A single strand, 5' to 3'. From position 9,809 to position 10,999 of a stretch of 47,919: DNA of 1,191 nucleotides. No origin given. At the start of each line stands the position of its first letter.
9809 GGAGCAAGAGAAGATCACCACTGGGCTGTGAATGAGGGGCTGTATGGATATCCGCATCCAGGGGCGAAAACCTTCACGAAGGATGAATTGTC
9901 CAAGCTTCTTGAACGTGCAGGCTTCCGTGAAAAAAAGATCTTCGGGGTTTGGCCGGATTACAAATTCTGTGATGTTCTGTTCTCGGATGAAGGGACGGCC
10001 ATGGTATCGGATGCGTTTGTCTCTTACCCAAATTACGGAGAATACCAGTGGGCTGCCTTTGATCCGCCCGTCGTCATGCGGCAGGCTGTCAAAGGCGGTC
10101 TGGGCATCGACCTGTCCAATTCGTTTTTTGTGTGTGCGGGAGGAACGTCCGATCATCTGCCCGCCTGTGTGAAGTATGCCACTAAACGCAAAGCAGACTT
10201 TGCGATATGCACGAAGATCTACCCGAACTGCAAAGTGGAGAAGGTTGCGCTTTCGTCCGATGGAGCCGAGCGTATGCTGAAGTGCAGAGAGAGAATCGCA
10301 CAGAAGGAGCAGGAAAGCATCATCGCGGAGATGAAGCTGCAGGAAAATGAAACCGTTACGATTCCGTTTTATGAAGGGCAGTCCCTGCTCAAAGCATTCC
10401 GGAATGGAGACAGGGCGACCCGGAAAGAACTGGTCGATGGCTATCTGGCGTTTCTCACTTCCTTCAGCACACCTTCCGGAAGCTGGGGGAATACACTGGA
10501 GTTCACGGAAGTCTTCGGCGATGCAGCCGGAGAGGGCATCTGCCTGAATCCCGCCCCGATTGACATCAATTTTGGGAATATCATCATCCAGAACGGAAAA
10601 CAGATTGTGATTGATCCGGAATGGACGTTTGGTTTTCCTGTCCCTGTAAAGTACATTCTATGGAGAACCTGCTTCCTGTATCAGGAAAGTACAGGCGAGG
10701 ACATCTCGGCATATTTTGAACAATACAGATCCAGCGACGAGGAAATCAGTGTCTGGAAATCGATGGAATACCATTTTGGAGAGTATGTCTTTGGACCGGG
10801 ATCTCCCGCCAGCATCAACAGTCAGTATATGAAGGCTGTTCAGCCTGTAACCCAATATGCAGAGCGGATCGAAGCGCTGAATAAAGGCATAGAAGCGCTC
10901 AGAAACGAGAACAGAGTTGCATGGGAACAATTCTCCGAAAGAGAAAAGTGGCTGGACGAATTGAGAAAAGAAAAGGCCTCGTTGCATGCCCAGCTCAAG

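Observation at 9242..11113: WbdD-like methyltransferase / kinase-like / coiled-coil protein: candidate chain terminator and molecular ruler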

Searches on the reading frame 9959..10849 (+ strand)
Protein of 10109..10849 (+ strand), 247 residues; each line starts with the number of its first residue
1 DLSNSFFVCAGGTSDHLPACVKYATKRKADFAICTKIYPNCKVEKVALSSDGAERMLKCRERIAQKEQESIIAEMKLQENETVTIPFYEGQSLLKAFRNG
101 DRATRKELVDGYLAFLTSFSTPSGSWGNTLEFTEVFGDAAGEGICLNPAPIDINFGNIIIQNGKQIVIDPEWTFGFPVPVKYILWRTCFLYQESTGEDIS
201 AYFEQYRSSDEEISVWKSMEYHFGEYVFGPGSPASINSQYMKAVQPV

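Call 30: predict_structure(alignment_id=A2)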
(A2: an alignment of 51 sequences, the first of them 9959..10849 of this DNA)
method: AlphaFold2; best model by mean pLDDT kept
length: 297 residues; sequences in the alignment: 51
mean_pLDDT: 88.5   pTM: 0.86
mean pLDDT of the five models: 88.5, 87.3, 87.1, 86.6, 81.3
residues with pLDDT >= 90: 167; 70-90: 117; 50-70: 12; < 50: 1
segments of 3 or more residues with pLDDT < 50: none
pLDDT, mean of each block of 10 residues (from residue 1): 76 74 79 82 84 75 79 93 93 93 89 73 85 91 95 97 90 92 97 94 93 91 94 96 92 94 98 95 89 80
secondary structure, 60 per line:
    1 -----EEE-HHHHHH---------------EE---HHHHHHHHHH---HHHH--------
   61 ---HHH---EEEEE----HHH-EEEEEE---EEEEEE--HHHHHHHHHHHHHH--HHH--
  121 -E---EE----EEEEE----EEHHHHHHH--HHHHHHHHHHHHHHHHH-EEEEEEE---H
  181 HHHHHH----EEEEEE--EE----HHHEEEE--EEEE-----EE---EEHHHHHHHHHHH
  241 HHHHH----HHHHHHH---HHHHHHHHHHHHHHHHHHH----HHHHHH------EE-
elements in order: E6-8 H10-15 H36-45 H49-52 E70-74 E83-88 E92-97 H100-113 E132-136 H143-149 H152-168 E170-176 H180-186 E191-196 E208-211 E214-217 H230-245 H250-256 H260-278 H283-288
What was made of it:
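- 10109..10831 (+): Kinase domain with a protein-kinase-like (APH/AmiN/methylthioribose-kinase-like) fold, aa ~290-530. No Pfam or NCBIfam model matches it. Model of the isolated domain, pLDDT 88.5 (call 30).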

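Call 32: fold_search(model_id=the predicted structure, library=pdb)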
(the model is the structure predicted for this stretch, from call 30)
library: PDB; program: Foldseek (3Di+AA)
matches with E <= 10: 701; with E <= 0.001: 40
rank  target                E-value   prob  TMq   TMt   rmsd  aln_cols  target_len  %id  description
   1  9a5i_A                9.0e-05  1.00  0.32  0.25  15.7       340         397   13  Integrative model of MTNK-DHOM by crosslinking MS and deep learning (released 2024-09-18)
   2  6zxf_z                1.5e-04  1.00  0.35  0.29  17.6       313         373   11  Cryo-EM structure of a late human pre-40S ribosomal subunit - State G (released 2020-12-02)
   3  6zxd_z                1.9e-04  1.00  0.32  0.32  15.7       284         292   11  Cryo-EM structure of a late human pre-40S ribosomal subunit - State F1 (released 2020-12-02)
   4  5uxb_A                2.2e-04  0.99  0.30  0.31  17.0       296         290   10  Crystal structure of macrolide 2'-phosphotransferase MphH from Brachybacterium faecium, apoenzyme (released 2017-07-26)
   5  2olc_A                2.4e-04  0.99  0.32  0.26  14.2       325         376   14  Crystal structure of 5-methylthioribose kinase in complex with ADP-2Ho (released 2007-05-22)
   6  6zxg_z                2.6e-04  0.99  0.32  0.28  17.7       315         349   11  Cryo-EM structure of a late human pre-40S ribosomal subunit - State H1 (released 2020-12-02)
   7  7w1a_A                2.7e-04  1.00  0.33  0.34  12.9       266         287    9  Crystal Structure of MPH-E in complex with GMP and Azithromycin (released 2023-04-26)
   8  7w15_A                2.9e-04  1.00  0.35  0.36  12.5       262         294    9  Crystal Structure of MPH-E in complex with GTP and Erythromycin (released 2023-04-26)
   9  7w1a_B                2.9e-04  0.99  0.32  0.33  16.1       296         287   11  Crystal Structure of MPH-E in complex with GMP and Azithromycin (released 2023-04-26)
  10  4fex_B                3.3e-04  1.00  0.42  0.47  12.5       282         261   11  Crystal structure of the aminoglycoside phosphotransferase APH(3')-Ia, with substrate kanamycin and small molecule inh (released 2012-06-20)
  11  4few_B                3.5e-04  1.00  0.43  0.48  12.0       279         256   10  Crystal structure of the aminoglycoside phosphotransferase APH(3')-Ia, with substrate kanamycin and small molecule inh (released 2012-06-20)
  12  7wu0_v                3.9e-04  0.99  0.34  0.31  15.7       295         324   12  Cryo-EM structure of a human pre-40S ribosomal subunit - State RRP12-B3 (released 2022-10-19)
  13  1zar                  4.1e-04  0.99  0.29  0.31  14.1       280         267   12  Crystal Structure of A.fulgidus Rio2 Kinase Complexed With ADP and Manganese Ions (released 2005-06-21)
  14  7w15_B                4.4e-04  1.00  0.35  0.36  13.4       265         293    8  Crystal Structure of MPH-E in complex with GTP and Erythromycin (released 2023-04-26)
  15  2pul_B                4.4e-04  0.99  0.31  0.26  14.6       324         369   14  Structures of 5-methylthioribose kinase reveal substrate specificity and unusual mode of nucleotide binding (released 2007-05-22)
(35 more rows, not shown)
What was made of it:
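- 10109..10831 (+): Foldseek PDB top 50 are all kinases of this fold, E 9e-5 to 1.3e-3, probability 0.95-1.0 (call 32).
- On ORF6-O7-N-type methyltransferase-kinase terminators: Foldseek top 50 are all APH, Mph, methylthioribose-kinase, Rio or homoserine kinases (call 32).
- On APH / choline-kinase-like phosphotransferases (Pfam PF01636 type): Foldseek (call 32).
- Closest known: APH / choline-kinase / methylthioribose-kinase / AmiN small-molecule kinases. Same: Closest solved folds for aa 240-536 (call 32).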

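Call 60: search_solved_structures(query=A3, max_evalue=10, show_alignments=4)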
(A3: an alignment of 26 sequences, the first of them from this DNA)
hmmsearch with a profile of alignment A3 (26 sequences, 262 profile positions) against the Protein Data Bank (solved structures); distinct sequences matched with E-value up to 10: 8.
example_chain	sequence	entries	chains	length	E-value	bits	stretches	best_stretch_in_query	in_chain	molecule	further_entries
9yjt_K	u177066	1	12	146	0.024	17.4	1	95-180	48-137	Outer membrane protein H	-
9nhx_A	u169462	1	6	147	0.026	17.3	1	95-180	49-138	Outer membrane protein OmpH, putative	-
9yju_A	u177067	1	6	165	0.036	16.8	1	95-180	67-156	Outer membrane protein H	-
7qps_A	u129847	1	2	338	0.24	14.1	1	66-150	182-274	ACT domain protein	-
6sb1_A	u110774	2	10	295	1.4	11.6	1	142-191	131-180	Macrophage-expressed gene 1 protein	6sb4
2e5l_T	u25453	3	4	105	5.7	9.6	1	48-124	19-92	30S ribosomal protein S20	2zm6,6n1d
4gkj_T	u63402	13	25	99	5.7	9.6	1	48-124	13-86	30S ribosomal protein S20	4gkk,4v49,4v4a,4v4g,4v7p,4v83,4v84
1fjg_T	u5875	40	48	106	5.8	9.6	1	48-124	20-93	30S RIBOSOMAL PROTEIN S20 | RIBOSOMAL PROTEIN S20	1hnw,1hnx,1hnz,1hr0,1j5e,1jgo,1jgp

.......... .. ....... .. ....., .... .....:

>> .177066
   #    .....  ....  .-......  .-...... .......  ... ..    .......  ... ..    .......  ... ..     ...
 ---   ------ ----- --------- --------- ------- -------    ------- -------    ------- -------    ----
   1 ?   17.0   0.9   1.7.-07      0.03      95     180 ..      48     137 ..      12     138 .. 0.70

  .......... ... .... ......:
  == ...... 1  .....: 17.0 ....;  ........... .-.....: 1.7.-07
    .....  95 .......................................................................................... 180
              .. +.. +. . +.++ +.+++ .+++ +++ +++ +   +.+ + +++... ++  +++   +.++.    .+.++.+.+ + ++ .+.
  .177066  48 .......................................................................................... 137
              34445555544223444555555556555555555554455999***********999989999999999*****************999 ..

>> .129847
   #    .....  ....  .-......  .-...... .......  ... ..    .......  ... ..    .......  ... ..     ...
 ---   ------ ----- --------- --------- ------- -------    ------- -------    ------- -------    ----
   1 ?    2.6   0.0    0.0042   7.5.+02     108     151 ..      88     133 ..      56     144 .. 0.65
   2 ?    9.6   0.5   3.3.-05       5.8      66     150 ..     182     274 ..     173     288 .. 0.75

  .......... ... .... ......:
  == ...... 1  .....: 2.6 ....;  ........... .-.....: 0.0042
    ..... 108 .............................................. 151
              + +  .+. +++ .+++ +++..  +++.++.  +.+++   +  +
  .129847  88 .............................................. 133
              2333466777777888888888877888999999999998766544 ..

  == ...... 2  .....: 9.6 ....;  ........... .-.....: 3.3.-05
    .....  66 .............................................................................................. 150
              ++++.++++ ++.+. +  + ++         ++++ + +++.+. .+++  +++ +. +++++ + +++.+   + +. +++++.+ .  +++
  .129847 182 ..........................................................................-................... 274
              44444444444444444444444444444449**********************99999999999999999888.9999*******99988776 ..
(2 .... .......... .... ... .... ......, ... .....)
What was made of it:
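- On APH / choline-kinase-like phosphotransferases (Pfam PF01636 type): A domain-only HMM against PDB sequences finds no kinase (call 60).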

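Call 71: search_protein_representatives(protein=window:10109-10849:+)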
Query: 247 residues. Proteins with E-value up to 0.001 (for the whole library): 1314; up to 1e-10: 123; up to 1e-30: 5. The best 150 are listed.
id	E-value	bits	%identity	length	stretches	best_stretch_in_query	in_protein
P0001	7.3e-158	540.1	96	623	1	1-247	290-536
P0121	6.2e-42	160.4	70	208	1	146-247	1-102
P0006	1.8e-41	158.9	39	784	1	1-240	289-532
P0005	1.2e-39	152.9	36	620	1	1-241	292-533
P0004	4.7e-38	147.7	37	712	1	1-243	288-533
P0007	4.7e-24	101.8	31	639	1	2-244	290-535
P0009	3.3e-20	89.3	29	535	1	2-241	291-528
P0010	5.9e-20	88.4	33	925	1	1-241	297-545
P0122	6.7e-17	78.4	32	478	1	22-227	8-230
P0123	1.1e-16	77.7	31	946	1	43-242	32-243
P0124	1.8e-16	77.0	35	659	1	21-232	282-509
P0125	2.1e-15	73.5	30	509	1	3-230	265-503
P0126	2.9e-15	73.1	33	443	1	57-230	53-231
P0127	3.6e-15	72.7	33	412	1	7-230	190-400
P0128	3.8e-15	72.7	31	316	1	23-243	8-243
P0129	4.0e-15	72.6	32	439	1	21-233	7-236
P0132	1.9e-14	70.4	33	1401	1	21-233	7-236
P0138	4.9e-14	69.1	30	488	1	20-233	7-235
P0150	3.3e-13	66.3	32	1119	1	14-194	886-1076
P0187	1.2e-11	61.2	32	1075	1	22-229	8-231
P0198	2.7e-11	60.1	33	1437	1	21-235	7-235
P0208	4.1e-11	59.5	31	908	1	21-236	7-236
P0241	1.3e-10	57.8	28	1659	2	20-229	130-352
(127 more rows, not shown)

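Call 72: search_protein_families(library=pfam, proteins=[P0129, P0132, P0198, P0150, P0187, P0123, P0241, P0138, P0208], max_evalue=0.00001)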
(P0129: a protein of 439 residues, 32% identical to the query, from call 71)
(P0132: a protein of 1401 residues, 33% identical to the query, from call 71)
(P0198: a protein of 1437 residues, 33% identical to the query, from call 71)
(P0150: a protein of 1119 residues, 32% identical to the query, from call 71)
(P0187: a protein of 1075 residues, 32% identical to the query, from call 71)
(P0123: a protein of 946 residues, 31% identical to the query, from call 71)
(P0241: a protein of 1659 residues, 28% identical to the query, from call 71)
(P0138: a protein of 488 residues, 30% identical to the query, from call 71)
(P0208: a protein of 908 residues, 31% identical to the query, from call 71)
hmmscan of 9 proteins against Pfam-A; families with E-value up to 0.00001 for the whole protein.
P0129 (439 aa): 0 families

P0132 (1401 aa): 1 family
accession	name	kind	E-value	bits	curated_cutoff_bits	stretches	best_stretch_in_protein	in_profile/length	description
PF05045.17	RgpF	-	1.5e-53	182.7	25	1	546-776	268-503/503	Rhamnan synthesis protein F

P0198 (1437 aa): 1 family
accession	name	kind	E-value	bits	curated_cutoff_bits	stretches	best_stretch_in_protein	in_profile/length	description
PF05045.17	RgpF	-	6.5e-54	183.9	25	1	572-815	252-503/503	Rhamnan synthesis protein F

P0150 (1119 aa): 1 family
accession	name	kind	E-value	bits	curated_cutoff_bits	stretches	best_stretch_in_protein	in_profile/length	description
PF05045.17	RgpF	-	1.3e-62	212.6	25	1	50-496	17-466/503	Rhamnan synthesis protein F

P0187 (1075 aa): 4 families
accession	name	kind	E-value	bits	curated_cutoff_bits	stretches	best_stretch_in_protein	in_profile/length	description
PF00535.33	Glycos_transf_2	-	2e-46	158.4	23.3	2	545-705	1-167/168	Glycosyl transferase family 2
PF13641.12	Glyco_tranf_2_3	-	2.5e-19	70.7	27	2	544-685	3-145/230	Glycosyltransferase like family 2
PF10111.15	Glyco_tranf_2_2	-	8.5e-09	35.7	27.3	0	545-744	1-220/276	Glycosyltransferase like family 2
PF13712.12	Glyco_tranf_2_5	-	9.6e-06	25.9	27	0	851-1023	24-195/210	Glycosyltransferase like family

P0123 (946 aa): 1 family
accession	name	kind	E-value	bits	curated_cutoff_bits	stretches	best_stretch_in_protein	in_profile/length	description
PF00535.33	Glycos_transf_2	-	1.5e-23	84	23.3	1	468-628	1-166/168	Glycosyl transferase family 2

P0241 (1659 aa): 4 families
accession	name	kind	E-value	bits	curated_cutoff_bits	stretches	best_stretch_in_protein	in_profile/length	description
PF00535.33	Glycos_transf_2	-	4e-33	115.1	23.3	1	910-1083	1-168/168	Glycosyl transferase family 2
PF13692.12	Glyco_trans_1_4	-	1e-19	71.7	27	2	735-872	2-142/142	Glycosyl transferases group 1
PF00534.26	Glycos_transf_1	-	1.2e-18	67.7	26.4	1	730-877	11-160/172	Glycosyl transferases group 1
PF13641.12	Glyco_tranf_2_3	-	7.4e-14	52.8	27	1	910-1132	4-223/230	Glycosyltransferase like family 2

P0138 (488 aa): 0 families

P0208 (908 aa): 1 family
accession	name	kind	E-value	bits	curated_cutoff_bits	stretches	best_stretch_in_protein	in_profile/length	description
PF05045.17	RgpF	-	1.4e-50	172.8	25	1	382-617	263-503/503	Rhamnan synthesis protein F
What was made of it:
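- The kinase domain alone is also found fused to RgpF rhamnan synthases and to GT2/GT4 modules (calls 71, 72).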
